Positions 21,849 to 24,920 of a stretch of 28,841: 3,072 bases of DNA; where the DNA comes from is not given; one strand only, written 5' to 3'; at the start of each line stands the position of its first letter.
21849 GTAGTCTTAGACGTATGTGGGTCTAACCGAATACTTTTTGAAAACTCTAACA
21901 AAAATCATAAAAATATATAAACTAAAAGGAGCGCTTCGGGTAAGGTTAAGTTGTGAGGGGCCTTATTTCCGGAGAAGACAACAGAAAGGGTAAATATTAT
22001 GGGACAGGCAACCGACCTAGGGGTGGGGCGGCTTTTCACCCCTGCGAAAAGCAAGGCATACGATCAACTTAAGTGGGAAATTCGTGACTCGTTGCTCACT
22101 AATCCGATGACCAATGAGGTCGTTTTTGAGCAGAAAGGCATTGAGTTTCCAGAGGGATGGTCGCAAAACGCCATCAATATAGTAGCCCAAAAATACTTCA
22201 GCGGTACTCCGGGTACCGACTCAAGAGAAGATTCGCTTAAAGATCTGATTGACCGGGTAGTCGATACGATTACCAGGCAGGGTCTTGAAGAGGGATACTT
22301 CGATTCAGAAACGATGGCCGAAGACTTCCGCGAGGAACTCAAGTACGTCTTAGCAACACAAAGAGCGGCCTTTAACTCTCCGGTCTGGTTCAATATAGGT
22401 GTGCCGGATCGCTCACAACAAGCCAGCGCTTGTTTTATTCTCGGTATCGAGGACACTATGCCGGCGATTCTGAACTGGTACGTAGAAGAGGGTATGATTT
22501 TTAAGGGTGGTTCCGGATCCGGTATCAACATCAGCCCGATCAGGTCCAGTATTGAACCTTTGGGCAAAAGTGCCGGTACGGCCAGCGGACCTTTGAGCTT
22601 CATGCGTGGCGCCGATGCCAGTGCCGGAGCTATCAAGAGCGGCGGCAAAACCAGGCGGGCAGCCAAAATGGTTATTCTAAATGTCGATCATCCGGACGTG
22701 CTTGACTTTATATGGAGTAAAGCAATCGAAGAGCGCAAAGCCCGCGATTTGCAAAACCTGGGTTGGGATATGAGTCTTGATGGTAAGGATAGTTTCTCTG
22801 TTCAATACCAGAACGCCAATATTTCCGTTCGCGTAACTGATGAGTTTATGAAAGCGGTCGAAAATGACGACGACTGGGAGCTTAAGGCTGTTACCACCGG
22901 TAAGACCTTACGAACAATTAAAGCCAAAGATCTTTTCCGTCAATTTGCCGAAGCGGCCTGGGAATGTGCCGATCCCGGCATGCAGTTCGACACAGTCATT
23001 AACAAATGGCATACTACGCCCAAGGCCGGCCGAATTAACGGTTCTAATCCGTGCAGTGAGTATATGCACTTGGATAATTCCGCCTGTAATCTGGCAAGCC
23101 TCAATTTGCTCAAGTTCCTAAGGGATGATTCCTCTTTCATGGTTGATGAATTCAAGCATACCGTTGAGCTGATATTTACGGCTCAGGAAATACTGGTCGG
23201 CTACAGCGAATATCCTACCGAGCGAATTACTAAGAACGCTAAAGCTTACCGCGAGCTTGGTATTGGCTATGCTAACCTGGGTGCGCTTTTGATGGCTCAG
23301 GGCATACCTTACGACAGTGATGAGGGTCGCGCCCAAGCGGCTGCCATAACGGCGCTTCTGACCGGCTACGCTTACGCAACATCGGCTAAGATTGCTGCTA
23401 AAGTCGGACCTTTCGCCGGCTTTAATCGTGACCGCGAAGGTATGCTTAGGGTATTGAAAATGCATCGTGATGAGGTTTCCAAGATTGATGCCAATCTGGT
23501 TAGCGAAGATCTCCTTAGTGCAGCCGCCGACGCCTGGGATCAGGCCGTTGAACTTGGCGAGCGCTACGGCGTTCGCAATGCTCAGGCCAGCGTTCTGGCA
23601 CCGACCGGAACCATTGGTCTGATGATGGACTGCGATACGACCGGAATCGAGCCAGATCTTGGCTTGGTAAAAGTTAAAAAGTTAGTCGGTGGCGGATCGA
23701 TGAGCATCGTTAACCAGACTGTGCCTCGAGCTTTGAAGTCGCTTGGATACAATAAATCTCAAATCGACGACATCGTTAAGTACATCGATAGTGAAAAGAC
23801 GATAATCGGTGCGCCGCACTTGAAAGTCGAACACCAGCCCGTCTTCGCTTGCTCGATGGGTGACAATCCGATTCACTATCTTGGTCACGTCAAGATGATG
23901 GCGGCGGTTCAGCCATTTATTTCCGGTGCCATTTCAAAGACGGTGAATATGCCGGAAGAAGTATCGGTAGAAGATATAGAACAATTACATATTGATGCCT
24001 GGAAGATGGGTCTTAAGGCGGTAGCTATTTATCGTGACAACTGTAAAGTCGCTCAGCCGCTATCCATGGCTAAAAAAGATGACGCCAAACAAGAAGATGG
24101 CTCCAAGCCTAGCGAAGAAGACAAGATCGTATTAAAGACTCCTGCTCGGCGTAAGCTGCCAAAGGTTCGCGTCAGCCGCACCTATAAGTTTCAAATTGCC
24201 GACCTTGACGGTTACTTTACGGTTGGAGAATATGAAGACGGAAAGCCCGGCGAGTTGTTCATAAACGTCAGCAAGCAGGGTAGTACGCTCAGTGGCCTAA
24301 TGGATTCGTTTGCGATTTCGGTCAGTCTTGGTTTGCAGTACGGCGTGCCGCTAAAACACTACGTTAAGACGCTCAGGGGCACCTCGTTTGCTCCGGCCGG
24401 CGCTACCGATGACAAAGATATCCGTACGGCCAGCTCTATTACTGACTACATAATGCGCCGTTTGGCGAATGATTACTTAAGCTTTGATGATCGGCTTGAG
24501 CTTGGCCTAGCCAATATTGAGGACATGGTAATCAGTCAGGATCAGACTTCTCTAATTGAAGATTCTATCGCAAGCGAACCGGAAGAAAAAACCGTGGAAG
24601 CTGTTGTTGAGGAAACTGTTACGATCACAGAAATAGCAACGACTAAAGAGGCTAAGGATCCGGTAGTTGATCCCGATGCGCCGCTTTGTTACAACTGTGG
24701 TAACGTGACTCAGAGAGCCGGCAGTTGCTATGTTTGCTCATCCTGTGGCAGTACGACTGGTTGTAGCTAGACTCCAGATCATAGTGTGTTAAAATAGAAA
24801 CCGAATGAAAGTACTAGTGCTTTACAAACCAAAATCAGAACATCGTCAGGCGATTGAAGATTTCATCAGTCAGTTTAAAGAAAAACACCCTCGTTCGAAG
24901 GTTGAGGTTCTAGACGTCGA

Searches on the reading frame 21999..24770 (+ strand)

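Call 5: search_protein_families(library=pfam, proteins=[window:21999-24770:+])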
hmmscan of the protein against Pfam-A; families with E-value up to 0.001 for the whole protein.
window:21999-24770:+ (923 aa): 3 families
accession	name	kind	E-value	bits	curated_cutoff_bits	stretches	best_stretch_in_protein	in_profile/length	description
PF02867.20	Ribonuc_red_lgC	-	2e-141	472.6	23.9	1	143-678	1-523/523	Ribonucleotide reductase, barrel domain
PF08471.15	Ribonuc_red_2_N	-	4.3e-18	65.8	27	1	40-121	3-103/103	Class II vitamin B12-dependent ribonucleotide reductase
PF12637.14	TSCPD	-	4.3e-11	43.4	22.8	1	739-825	17-87/88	TSCPD domain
